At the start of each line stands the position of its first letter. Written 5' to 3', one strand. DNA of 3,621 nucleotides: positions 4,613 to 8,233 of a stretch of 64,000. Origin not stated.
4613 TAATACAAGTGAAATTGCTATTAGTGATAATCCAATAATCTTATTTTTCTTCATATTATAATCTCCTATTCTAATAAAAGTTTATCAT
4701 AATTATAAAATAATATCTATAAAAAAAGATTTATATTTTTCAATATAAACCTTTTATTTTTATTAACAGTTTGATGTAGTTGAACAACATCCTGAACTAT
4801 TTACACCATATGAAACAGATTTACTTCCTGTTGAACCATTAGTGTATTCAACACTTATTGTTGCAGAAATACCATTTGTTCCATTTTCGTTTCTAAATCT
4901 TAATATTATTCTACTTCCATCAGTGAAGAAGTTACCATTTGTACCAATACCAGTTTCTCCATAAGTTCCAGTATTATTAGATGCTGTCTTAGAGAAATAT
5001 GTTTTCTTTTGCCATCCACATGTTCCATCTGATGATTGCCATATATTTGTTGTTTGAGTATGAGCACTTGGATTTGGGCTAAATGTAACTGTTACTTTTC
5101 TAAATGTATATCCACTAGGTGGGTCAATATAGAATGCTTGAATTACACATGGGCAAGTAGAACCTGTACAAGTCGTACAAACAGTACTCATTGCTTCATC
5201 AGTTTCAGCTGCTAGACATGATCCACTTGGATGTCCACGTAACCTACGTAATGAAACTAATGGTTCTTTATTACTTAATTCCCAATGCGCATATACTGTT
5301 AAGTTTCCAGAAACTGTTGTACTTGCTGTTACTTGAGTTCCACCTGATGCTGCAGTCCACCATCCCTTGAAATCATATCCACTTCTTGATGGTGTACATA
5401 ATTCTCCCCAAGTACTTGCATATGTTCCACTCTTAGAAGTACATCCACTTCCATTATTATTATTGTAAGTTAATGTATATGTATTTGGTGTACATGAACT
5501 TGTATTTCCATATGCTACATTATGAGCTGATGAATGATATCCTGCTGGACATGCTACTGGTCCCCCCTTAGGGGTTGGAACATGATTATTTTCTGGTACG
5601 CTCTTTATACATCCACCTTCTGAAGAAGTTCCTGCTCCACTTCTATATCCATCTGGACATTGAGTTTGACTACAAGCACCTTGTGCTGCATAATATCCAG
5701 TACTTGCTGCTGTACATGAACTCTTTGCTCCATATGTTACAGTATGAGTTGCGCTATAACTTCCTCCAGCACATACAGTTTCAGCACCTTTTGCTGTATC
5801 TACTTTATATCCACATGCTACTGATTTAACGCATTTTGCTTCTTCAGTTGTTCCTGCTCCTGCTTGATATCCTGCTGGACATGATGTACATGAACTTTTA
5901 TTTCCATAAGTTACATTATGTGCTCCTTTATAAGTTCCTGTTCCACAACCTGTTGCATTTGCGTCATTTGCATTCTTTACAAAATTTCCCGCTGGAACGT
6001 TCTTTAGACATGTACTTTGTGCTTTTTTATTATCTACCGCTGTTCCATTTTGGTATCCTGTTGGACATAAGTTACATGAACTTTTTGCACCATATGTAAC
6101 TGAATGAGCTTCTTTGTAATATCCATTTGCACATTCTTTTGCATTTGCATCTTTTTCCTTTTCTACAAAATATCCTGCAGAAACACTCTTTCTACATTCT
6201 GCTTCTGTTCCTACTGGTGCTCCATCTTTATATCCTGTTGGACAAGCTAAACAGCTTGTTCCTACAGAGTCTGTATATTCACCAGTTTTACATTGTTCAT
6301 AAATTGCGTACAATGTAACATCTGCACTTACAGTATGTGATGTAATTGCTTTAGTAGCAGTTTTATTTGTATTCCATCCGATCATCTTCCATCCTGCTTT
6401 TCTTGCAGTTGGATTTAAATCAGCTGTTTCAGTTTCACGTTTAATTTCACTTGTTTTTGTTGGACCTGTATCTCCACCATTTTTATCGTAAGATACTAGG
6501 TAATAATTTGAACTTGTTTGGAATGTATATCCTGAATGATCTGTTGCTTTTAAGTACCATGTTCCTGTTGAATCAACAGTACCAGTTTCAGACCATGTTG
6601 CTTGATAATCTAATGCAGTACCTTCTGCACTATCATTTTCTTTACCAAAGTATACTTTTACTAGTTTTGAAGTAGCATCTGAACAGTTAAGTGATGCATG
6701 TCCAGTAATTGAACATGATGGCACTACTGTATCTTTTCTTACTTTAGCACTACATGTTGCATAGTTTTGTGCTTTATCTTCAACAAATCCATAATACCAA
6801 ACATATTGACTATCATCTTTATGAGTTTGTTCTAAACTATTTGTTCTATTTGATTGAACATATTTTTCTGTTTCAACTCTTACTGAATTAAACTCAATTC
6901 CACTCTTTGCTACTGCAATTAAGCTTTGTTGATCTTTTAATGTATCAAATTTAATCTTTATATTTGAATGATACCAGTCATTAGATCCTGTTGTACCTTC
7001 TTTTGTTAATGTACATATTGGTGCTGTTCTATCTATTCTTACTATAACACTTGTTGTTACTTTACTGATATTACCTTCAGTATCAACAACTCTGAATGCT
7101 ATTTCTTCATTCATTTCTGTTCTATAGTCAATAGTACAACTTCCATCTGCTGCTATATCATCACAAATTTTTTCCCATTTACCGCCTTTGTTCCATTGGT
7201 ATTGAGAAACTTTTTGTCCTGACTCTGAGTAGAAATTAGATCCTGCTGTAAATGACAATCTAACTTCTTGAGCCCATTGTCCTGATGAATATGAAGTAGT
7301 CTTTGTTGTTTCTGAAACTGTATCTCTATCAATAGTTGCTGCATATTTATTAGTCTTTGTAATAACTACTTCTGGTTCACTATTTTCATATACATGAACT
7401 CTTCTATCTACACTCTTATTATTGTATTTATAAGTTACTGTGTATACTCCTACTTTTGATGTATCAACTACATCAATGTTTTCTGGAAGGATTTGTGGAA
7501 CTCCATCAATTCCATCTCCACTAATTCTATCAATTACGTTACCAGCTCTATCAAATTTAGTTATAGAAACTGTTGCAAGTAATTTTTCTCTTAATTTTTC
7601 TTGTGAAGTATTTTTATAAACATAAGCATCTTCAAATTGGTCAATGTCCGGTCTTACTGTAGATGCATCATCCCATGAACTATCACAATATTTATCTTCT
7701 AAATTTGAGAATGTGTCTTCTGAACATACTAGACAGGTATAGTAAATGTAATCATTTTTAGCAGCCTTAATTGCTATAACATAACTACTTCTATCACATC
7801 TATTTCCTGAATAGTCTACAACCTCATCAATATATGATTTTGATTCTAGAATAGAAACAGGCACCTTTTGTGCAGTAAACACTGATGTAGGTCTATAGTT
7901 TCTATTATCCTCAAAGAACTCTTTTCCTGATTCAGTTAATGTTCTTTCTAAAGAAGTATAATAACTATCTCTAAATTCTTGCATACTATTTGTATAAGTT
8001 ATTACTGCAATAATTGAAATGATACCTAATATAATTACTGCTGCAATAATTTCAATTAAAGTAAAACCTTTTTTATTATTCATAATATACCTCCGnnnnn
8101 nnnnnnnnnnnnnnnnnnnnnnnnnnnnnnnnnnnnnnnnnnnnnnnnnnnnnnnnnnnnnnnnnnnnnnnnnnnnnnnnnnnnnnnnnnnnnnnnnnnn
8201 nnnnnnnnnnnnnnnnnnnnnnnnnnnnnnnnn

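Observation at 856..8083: Tandem paralogous ~1000-aa proteins with prepilin-type N-termini: unusually large modular pilin candidates with no pilus machinery nearby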

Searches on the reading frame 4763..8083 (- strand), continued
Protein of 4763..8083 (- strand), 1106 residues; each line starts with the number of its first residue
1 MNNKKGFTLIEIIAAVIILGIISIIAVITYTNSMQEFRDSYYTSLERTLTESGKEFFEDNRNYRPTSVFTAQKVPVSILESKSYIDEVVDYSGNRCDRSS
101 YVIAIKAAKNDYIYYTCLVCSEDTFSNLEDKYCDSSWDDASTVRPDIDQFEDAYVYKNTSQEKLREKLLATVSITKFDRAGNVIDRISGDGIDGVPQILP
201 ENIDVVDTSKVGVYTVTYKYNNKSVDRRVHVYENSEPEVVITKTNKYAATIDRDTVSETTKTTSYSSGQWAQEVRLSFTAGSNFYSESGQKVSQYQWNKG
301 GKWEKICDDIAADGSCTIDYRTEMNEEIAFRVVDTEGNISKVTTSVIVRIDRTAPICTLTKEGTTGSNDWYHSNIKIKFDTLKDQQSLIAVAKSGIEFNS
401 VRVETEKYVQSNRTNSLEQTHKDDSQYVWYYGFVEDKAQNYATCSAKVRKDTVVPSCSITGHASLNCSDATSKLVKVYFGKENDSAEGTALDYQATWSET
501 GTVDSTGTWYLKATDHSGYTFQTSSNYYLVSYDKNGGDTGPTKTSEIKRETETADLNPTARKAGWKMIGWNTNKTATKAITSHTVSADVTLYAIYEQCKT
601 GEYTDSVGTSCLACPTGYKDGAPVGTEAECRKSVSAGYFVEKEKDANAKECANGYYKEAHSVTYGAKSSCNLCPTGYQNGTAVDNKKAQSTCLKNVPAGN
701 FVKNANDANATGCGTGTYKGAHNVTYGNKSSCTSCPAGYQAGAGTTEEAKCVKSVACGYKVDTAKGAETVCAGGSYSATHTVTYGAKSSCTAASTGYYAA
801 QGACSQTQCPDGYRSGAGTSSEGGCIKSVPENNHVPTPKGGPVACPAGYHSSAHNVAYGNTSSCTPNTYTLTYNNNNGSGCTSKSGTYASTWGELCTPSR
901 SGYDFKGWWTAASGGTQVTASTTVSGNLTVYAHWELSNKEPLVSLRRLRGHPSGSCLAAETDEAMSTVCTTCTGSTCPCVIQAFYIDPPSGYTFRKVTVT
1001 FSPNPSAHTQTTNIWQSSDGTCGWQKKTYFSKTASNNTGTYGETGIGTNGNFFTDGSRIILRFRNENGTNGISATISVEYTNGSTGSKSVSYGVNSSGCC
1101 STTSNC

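Call 93: search_protein_representatives(alignment_id=A3)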
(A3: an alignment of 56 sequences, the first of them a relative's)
Query: 56 sequences, 850 profile positions. Proteins with E-value up to 0.001 (for the whole library): 62829; up to 1e-10: 12139; up to 1e-30: 2289. The best 150 are listed.
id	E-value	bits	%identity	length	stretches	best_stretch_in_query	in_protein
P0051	0.0e+00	1144.2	-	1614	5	1-574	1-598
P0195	0.0e+00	1063.5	-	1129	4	1-612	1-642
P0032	6.8e-295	997.4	-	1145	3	1-534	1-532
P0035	1.0e-274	930.6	-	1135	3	1-499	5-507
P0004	7.8e-274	927.7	-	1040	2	1-713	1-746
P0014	1.3e-271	920.3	-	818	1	1-813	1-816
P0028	5.0e-257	872.1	-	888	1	2-811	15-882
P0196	2.7e-255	866.3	-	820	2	1-531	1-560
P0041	9.0e-252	854.7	-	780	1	1-809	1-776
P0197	4.8e-248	842.4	-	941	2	1-524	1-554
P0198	1.1e-242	824.7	-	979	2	1-574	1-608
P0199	8.2e-242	821.8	-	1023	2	5-655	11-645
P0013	3.3e-241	819.8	-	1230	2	1-750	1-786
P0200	2.0e-231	787.4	-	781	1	1-807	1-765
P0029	1.8e-230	784.2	-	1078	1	1-780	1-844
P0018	6.5e-221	752.6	-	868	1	1-808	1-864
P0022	3.2e-219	747.0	-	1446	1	1-764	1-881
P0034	1.7e-188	645.4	-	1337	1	1-808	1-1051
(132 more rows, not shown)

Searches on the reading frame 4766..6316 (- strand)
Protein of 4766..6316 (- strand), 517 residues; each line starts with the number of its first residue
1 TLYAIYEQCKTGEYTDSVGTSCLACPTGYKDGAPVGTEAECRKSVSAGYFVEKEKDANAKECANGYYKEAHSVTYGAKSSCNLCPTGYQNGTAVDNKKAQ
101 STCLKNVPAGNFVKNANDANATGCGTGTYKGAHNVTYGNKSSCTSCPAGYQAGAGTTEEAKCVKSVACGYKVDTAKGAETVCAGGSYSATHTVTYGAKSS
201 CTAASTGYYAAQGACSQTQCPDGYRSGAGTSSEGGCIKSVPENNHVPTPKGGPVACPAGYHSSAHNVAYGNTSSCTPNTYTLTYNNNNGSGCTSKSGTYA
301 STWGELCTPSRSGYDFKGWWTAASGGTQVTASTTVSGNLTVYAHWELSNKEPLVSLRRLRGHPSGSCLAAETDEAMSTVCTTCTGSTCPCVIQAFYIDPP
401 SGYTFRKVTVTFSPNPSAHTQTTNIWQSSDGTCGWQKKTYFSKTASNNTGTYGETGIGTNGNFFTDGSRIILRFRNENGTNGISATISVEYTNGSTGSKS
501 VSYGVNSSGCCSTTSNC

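Call 59: search_protein_families(library=pfam, proteins=[window:4766-6316:-], max_evalue=0.1)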
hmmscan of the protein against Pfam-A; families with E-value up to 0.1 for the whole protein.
window:4766-6316:- (517 aa): 1 family
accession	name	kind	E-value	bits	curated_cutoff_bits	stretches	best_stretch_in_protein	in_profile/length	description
PF09479.16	Flg_new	-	5.9e-15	55.6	27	1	280-344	1-65/65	Listeria-Bacteroides repeat domain (List_Bact_rpt)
